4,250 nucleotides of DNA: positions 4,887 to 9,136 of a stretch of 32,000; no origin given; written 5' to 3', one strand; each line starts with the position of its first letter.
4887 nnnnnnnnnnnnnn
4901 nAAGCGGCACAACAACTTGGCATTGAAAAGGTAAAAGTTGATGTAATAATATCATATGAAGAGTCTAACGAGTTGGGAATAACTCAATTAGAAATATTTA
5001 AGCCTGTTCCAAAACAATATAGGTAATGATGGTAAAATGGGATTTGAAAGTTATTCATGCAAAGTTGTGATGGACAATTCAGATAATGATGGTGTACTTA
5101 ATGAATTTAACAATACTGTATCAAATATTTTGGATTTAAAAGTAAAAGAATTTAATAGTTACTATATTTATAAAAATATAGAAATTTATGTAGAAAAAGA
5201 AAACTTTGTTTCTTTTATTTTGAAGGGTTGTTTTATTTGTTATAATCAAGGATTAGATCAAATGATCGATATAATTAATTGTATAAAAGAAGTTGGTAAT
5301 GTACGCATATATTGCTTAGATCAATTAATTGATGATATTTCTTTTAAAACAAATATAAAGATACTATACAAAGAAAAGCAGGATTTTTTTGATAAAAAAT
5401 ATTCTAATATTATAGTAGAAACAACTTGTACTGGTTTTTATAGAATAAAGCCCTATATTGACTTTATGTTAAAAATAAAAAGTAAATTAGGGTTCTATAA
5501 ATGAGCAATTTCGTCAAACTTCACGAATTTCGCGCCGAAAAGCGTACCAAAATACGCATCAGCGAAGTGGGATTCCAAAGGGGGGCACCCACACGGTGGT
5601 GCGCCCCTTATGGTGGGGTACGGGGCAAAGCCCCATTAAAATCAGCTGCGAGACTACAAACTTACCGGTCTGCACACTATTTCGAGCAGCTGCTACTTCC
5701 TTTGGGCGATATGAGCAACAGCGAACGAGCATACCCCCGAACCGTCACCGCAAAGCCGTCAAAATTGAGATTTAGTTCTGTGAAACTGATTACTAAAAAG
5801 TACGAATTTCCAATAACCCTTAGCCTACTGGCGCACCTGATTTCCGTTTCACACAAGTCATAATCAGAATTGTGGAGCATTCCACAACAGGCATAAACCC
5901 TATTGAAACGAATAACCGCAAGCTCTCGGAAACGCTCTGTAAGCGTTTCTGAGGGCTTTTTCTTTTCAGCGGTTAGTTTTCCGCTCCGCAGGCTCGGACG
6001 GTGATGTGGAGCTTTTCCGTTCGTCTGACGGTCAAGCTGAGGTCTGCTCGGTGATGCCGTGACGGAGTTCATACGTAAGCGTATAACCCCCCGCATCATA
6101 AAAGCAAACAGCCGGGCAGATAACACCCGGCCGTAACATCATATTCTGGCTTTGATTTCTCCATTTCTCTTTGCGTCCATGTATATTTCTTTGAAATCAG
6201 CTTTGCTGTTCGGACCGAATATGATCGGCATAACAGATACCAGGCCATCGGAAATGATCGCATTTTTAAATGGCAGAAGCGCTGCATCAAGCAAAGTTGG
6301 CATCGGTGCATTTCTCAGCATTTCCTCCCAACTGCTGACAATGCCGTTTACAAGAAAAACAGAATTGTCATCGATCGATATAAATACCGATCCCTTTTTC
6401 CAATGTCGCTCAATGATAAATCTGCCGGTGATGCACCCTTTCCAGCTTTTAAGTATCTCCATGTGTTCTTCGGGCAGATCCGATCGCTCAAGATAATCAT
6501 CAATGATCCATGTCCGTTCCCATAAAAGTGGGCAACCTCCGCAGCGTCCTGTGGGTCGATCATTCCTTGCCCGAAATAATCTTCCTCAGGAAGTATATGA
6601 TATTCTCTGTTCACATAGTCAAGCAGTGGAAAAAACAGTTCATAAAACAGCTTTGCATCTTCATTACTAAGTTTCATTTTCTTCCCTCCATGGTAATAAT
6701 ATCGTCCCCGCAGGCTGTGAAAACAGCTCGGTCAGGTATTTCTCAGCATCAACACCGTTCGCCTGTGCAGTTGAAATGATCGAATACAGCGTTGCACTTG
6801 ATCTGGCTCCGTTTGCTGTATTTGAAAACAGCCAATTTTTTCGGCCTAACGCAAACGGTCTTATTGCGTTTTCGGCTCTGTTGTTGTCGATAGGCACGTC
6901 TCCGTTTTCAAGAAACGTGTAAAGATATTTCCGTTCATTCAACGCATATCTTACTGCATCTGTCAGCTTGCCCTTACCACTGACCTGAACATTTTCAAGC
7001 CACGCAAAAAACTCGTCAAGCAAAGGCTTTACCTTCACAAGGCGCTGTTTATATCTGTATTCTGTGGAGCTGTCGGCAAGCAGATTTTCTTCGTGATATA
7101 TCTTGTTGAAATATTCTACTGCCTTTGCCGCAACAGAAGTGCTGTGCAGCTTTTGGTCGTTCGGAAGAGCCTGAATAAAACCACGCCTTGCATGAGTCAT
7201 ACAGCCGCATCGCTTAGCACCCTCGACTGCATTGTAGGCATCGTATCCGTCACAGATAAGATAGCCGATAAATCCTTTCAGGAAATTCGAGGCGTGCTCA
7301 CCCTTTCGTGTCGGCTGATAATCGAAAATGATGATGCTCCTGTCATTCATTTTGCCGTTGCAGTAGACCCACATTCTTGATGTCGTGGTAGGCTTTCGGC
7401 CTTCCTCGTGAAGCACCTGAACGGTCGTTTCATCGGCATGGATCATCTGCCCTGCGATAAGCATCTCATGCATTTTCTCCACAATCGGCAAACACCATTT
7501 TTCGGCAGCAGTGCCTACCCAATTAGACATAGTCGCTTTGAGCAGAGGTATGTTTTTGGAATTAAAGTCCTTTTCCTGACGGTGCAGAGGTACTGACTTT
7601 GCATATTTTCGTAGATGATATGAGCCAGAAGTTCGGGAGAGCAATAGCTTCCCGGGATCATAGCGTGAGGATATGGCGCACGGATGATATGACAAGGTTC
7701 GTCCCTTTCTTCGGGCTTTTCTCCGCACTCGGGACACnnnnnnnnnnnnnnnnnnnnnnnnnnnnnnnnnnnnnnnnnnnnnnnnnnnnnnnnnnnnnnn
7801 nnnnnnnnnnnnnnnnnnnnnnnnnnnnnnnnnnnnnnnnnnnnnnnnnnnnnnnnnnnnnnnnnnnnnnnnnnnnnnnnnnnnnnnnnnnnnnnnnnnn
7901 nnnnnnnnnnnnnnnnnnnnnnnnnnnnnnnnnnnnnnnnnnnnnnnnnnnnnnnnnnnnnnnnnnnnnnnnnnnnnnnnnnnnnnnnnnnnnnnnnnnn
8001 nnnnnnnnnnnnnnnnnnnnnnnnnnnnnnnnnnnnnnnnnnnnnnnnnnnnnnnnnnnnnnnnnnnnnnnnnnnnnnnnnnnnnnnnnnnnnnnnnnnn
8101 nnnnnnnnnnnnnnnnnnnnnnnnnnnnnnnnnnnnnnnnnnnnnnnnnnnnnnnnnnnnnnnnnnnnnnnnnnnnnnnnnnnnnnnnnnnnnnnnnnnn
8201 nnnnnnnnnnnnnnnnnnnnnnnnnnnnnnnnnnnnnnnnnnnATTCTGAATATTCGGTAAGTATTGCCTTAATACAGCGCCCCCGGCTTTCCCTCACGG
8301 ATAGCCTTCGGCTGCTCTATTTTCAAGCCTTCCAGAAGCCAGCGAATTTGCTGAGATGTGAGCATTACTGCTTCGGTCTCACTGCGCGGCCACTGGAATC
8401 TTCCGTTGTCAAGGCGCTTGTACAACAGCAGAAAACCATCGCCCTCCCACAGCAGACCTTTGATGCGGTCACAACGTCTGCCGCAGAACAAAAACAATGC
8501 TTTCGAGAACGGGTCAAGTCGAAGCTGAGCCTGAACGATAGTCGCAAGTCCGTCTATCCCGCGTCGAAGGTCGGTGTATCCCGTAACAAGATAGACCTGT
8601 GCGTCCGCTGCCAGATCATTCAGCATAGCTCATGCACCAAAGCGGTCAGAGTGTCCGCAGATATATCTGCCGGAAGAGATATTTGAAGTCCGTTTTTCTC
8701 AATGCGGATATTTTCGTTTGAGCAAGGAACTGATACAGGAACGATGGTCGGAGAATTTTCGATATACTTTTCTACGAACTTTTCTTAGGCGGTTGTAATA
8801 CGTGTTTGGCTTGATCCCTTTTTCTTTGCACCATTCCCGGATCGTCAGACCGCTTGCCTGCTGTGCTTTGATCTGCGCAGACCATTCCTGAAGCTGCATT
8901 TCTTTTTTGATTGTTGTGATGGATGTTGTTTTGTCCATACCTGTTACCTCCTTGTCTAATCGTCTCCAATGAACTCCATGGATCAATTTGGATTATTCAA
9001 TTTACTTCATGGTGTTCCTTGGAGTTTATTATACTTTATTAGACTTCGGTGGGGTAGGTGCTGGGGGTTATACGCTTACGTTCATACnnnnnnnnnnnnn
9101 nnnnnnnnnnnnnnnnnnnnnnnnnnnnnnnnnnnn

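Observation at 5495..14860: Compact, apparently cargo-less mobilizable serine-recombinase element with GA junctions and a palindromic predicted joint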

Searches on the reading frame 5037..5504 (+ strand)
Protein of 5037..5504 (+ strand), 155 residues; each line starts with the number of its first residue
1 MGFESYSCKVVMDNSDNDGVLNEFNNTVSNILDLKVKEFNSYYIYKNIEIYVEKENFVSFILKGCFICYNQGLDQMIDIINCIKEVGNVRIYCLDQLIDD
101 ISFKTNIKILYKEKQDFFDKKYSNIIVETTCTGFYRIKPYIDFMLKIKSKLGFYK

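Call 6: search_protein_families(library=pfam, proteins=[window:5037-5504:+], max_evalue=0.01)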
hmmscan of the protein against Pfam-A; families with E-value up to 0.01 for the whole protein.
window:5037-5504:+ (155 aa): 0 families

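Call 16: find_encoding_contigs(protein=window:5037-5504:+, flank=10000, max_places=10)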
Protein window:5037-5504:+ (155 aa): 8 contigs read that carry it; 3 places shown.
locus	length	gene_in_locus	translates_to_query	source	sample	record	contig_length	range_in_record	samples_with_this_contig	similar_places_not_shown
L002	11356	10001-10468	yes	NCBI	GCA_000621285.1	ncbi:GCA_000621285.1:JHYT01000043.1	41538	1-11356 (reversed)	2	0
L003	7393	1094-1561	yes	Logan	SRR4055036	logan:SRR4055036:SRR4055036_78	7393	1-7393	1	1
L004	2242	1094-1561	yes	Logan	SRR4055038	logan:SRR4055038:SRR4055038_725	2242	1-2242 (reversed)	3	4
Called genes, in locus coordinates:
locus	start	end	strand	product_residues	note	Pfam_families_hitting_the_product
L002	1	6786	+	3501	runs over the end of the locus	PF25023:TEN_YD-shell (weak), PF05593:RHS_repeat, PF25023:TEN_YD-shell, PF05593:RHS_repeat, PF25023:TEN_YD-shell, PF25023:TEN_YD-shell, PF07591:PT-HINT, PF15540:Ntox47, +4 more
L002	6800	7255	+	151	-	-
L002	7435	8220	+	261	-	PF01079:Hint, PF07591:PT-HINT, PF14890:Intein_splicing (faint), PF15633:Tox-ART-HYD1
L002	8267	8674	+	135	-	-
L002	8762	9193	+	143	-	PF07591:PT-HINT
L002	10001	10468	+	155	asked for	-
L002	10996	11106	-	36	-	-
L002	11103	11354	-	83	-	?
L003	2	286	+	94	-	?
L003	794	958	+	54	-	-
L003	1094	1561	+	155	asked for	-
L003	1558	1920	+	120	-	-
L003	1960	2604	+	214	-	-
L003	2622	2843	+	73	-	-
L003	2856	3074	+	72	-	-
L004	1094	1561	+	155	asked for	-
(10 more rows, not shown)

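Call 64: search_protein_families(library=ncbifam, proteins=[window:5037-5504:+], max_evalue=0.001)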
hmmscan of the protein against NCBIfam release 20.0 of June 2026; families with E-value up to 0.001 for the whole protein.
window:5037-5504:+ (155 aa): 0 families

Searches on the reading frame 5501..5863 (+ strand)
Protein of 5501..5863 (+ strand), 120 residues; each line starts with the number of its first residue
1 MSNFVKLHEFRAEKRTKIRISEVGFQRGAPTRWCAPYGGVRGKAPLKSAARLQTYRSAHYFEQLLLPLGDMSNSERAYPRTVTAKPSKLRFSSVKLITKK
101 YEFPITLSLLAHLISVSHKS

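Call 10: search_protein_families(library=pfam, proteins=[window:5501-5863:+], max_evalue=0.01)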
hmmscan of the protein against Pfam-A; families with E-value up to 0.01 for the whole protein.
window:5501-5863:+ (120 aa): 0 families

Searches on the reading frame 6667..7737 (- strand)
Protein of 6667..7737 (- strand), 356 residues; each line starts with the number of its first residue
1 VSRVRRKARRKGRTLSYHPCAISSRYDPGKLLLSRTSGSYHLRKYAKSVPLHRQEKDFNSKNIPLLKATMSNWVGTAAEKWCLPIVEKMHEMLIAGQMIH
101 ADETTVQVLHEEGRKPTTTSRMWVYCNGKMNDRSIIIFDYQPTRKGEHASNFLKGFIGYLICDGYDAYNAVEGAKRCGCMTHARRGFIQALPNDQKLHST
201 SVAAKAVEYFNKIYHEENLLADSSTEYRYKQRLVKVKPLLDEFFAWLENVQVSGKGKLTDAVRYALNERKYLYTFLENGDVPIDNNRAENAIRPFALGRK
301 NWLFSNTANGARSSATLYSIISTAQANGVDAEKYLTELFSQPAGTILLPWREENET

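Call 6: search_protein_families(library=pfam, proteins=[window:6667-7737:-], max_evalue=0.01)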
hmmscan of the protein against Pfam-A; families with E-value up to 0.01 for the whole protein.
window:6667-7737:- (356 aa): 2 families
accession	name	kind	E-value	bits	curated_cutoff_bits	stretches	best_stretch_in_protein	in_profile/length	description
PF03050.20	DDE_Tnp_IS66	-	8.9e-84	281.7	23.1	1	43-312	15-283/284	Transposase IS66 family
PF13817.11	DDE_Tnp_IS66_C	-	0.00058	20.4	30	1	319-341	1-23/39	IS66 C-terminal element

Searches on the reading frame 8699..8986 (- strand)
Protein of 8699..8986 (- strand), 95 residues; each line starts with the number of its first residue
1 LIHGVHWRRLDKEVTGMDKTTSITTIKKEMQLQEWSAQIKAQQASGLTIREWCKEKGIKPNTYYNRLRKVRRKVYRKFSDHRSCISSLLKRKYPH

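Call 7: search_protein_families(library=pfam, proteins=[window:8699-8986:-], max_evalue=0.01)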
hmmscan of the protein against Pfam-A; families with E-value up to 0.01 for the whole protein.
window:8699-8986:- (95 aa): 3 families
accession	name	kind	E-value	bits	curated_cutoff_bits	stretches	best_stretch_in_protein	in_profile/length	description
PF01527.26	HTH_Tnp_1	-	0.001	19.7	24.1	0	41-70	17-47/75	Transposase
PF13556.12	HTH_30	-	0.0087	16.3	27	0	46-84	12-50/59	PucR C-terminal helix-turn-helix domain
PF24657.1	DUF7646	-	0.0098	16.3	27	0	39-74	23-58/85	Domain of unknown function (DUF7646)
